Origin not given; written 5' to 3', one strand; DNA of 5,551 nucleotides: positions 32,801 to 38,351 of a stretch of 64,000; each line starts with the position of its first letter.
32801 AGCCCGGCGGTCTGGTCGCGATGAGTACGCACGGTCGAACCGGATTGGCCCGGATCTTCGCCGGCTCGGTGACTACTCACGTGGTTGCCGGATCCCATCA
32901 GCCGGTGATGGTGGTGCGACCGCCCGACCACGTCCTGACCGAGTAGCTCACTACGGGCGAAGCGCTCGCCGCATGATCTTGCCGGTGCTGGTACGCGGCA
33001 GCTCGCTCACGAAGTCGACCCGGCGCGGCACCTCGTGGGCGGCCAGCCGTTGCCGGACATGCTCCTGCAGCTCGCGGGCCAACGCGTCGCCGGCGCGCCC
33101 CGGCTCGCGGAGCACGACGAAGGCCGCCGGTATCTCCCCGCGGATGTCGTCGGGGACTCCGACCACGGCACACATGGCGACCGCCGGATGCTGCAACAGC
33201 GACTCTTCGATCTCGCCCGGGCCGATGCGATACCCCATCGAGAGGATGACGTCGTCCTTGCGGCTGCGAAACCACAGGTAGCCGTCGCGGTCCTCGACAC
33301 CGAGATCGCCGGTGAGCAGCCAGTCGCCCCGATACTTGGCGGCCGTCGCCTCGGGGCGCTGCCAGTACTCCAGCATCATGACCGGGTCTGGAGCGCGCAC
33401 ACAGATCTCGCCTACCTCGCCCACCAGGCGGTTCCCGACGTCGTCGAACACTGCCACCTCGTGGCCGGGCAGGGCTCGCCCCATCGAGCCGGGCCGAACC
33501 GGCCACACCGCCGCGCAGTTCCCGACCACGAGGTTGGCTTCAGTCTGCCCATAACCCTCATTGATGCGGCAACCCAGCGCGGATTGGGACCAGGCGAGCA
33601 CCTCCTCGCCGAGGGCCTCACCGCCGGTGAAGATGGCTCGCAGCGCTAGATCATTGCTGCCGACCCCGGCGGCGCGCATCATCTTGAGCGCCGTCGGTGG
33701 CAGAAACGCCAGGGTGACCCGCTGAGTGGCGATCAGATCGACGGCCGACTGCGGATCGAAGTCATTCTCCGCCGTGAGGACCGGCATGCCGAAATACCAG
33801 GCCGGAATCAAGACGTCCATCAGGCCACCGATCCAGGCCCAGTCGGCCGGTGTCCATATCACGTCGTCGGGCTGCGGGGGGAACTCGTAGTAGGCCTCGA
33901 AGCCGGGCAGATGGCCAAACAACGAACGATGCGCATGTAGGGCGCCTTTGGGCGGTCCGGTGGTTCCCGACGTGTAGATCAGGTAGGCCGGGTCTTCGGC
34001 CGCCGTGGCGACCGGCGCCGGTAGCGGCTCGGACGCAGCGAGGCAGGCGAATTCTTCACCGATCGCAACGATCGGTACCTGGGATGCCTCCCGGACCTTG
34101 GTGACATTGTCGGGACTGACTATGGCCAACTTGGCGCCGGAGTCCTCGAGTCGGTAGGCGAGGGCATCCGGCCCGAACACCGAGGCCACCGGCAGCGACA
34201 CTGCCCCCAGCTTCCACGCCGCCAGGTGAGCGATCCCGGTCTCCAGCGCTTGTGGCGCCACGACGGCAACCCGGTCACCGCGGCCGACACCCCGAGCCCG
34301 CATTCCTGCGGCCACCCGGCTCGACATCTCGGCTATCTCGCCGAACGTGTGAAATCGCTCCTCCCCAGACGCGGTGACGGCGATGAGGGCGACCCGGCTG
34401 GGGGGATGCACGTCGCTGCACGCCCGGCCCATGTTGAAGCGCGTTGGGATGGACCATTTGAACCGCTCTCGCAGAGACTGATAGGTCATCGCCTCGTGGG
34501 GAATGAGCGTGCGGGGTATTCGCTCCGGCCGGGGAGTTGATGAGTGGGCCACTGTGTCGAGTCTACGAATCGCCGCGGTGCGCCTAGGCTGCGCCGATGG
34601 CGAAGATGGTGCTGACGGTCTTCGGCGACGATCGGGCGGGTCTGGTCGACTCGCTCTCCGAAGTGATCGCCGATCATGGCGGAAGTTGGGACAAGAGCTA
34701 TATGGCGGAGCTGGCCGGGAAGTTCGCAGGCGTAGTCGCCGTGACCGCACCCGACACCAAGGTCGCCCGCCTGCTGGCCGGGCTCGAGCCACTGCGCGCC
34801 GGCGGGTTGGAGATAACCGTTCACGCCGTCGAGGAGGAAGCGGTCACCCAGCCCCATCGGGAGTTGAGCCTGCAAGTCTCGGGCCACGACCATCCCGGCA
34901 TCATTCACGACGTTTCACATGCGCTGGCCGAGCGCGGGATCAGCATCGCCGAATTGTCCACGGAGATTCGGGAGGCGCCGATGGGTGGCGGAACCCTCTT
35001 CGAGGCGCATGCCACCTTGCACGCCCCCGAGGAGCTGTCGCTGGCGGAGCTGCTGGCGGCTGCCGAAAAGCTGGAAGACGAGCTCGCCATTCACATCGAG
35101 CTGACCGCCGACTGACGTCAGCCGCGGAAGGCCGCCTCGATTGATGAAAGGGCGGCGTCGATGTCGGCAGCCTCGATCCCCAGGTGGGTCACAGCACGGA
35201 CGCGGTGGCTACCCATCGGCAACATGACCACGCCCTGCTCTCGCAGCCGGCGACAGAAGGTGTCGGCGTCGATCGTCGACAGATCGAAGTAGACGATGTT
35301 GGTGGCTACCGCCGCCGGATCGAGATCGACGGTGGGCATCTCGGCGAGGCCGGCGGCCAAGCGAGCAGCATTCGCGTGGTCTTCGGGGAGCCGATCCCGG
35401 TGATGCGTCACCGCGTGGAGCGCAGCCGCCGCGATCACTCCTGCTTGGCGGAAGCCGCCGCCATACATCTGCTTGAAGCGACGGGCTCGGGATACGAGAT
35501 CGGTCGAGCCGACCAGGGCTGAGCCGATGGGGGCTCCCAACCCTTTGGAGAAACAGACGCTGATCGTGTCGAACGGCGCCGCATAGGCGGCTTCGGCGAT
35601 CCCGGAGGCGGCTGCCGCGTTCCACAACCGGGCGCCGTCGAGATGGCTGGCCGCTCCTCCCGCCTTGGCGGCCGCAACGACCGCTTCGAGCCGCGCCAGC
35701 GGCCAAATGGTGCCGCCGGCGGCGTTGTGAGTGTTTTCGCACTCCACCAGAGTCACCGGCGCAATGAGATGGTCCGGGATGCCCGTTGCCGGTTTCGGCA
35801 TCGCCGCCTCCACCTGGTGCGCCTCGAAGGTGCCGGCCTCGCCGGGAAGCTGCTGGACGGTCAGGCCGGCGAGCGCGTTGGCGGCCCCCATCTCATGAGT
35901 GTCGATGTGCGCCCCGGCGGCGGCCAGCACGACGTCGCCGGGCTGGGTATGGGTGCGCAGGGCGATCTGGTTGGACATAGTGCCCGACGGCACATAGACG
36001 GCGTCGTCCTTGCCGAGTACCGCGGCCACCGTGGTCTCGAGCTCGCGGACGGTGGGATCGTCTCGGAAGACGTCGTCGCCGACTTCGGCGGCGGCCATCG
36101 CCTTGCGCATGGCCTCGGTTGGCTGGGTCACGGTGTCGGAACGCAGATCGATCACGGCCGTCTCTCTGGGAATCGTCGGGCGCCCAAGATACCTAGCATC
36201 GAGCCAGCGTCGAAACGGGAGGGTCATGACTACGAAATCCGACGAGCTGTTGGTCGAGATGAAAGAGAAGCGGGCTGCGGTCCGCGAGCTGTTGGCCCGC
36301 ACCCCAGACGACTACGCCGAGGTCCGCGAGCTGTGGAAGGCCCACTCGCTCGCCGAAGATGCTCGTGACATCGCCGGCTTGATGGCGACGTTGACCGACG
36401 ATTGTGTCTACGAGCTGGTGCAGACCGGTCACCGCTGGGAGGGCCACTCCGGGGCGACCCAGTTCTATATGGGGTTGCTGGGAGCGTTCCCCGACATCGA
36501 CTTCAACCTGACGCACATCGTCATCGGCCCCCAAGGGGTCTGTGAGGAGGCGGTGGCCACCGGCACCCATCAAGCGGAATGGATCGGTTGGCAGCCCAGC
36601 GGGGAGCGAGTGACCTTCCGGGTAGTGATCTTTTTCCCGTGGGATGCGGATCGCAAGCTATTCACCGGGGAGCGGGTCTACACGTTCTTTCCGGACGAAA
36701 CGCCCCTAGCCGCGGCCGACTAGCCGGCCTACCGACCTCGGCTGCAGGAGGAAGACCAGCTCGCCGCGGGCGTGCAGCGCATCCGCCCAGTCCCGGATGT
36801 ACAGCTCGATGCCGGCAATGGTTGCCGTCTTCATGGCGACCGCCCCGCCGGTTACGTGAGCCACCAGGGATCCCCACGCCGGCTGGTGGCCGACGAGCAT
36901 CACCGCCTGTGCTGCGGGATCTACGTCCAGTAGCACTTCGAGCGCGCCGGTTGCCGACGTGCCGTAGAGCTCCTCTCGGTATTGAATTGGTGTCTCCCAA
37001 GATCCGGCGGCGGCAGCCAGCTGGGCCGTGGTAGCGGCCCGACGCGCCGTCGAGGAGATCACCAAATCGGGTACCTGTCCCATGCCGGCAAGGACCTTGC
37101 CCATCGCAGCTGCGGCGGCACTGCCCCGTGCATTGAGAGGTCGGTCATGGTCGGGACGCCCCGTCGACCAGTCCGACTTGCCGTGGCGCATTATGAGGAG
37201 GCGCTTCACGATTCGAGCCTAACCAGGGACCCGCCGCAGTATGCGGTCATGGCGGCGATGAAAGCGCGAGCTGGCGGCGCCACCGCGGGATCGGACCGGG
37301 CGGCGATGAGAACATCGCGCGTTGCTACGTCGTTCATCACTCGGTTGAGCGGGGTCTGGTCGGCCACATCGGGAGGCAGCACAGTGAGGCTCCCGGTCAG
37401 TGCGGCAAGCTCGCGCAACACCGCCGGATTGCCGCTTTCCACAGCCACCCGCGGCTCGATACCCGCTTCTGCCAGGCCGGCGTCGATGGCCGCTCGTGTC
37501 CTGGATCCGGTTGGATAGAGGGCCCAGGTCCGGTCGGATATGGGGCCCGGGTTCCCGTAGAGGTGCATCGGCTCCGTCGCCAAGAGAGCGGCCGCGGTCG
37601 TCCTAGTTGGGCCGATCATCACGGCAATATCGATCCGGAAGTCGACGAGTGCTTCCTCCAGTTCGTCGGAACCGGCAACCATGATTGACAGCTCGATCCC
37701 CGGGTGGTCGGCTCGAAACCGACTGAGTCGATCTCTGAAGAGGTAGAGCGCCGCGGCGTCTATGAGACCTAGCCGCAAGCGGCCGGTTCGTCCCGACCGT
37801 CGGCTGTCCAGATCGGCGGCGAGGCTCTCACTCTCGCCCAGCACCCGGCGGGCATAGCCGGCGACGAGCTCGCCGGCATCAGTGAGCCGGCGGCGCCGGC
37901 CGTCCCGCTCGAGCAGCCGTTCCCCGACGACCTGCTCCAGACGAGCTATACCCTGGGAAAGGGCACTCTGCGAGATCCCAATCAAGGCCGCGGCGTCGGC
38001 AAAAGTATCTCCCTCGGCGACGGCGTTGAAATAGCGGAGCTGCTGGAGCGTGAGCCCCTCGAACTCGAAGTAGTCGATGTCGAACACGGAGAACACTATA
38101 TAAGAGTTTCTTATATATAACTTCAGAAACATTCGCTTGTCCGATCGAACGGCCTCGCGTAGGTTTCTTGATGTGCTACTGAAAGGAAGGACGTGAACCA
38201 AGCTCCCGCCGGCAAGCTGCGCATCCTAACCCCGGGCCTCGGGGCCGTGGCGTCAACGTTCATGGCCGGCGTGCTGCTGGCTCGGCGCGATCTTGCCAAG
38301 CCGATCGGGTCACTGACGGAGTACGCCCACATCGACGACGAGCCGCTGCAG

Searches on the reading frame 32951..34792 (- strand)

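Call 33: search_protein_families(library=pfam, proteins=[window:32951-34792:-], max_evalue=0.001)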
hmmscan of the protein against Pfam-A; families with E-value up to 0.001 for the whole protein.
window:32951-34792:- (613 aa): 2 families
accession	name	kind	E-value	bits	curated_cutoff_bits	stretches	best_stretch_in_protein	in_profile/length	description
PF00501.34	AMP-binding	-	3.9e-74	250.2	29.9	1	130-477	8-384/384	AMP-binding enzyme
PF13193.12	AMP-binding_C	-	2e-26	93.1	24.5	1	527-605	1-76/76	AMP-binding enzyme C-terminal domain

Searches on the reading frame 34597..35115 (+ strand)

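Call 42: search_protein_families(library=pfam, proteins=[window:34597-35115:+], max_evalue=0.001)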
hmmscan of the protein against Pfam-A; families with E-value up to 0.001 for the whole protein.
window:34597-35115:+ (172 aa): 5 families
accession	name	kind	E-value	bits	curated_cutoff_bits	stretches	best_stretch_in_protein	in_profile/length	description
PF13740.12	ACT_6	-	1.2e-16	60.8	23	1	4-65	3-64/76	ACT domain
PF01842.31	ACT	-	1.6e-11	44.2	27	1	91-160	2-65/66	ACT domain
PF13291.12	ACT_4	-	2.2e-07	31.9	27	0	90-144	7-57/80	ACT domain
PF13840.12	ACT_7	-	0.00014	22.1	27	1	90-124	9-45/65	ACT domain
PF22629.2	ACT_AHAS_ss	-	0.00036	21.1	27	0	92-126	1-35/67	AHAS small subunit-like ACT domain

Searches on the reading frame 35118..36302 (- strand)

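Call 42: search_protein_families(library=pfam, proteins=[window:35118-36302:-], max_evalue=0.001)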
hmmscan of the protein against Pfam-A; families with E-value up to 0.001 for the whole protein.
window:35118-36302:- (394 aa): 3 families
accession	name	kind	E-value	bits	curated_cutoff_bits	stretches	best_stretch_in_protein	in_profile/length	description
PF01212.27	Beta_elim_lyase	-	2e-90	303.5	27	1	52-340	1-286/288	Beta-eliminating lyase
PF00202.27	Aminotran_3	-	2.6e-06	26.8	30.5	1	343-391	352-402/403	Aminotransferase class-III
PF01041.23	DegT_DnrJ_EryC1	-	8.4e-05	22.4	19.8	1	76-138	17-80/360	DegT/DnrJ/EryC1/StrS aminotransferase family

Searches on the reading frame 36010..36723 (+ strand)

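Call 42: search_protein_families(library=pfam, proteins=[window:36010-36723:+], max_evalue=0.001)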
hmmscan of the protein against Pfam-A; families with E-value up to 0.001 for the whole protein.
window:36010-36723:+ (237 aa): 3 families
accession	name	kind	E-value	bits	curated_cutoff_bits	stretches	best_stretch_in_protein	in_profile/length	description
PF07366.18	SnoaL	-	3.5e-14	53.2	28.4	1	117-212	12-106/126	SnoaL-like polyketide cyclase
PF12680.13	SnoaL_2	-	2e-11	44.8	27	1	115-211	7-94/102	SnoaL-like domain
PF13577.12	SnoaL_4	-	0.00014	22.3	24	1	100-208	4-108/126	SnoaL-like domain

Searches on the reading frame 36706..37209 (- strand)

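Call 42: search_protein_families(library=pfam, proteins=[window:36706-37209:-], max_evalue=0.001)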
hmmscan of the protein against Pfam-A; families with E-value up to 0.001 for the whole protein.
window:36706-37209:- (167 aa): 1 family
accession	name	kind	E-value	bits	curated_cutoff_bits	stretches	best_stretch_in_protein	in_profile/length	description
PF00300.27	His_Phos_1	-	5.4e-13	49.5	21.7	1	4-81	1-77/194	Histidine phosphatase superfamily (branch 1)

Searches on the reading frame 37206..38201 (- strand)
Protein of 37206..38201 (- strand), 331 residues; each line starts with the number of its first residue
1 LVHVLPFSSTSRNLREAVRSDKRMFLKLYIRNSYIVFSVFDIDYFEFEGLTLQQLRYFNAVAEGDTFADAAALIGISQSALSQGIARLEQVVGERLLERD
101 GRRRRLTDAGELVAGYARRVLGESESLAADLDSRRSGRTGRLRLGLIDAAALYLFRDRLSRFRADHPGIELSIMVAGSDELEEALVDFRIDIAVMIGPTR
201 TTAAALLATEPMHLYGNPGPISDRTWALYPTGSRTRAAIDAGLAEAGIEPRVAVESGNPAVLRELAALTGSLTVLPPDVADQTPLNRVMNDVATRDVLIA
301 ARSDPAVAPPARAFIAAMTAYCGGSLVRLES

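Call 42: search_protein_families(library=pfam, proteins=[window:37206-38201:-], max_evalue=0.001)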
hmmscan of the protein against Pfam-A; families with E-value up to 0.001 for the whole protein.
window:37206-38201:- (331 aa): 3 families
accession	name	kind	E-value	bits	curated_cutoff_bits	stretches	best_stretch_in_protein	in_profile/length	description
PF03466.25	LysR_substrate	-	2e-29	102.9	28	1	136-321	2-207/209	LysR substrate binding domain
PF00126.33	HTH_1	-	7e-20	71.2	26.6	1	52-111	1-60/60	Bacterial regulatory helix-turn-helix protein, lysR family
PF12802.13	MarR_2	-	0.00018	22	27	1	49-90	2-46/61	MarR family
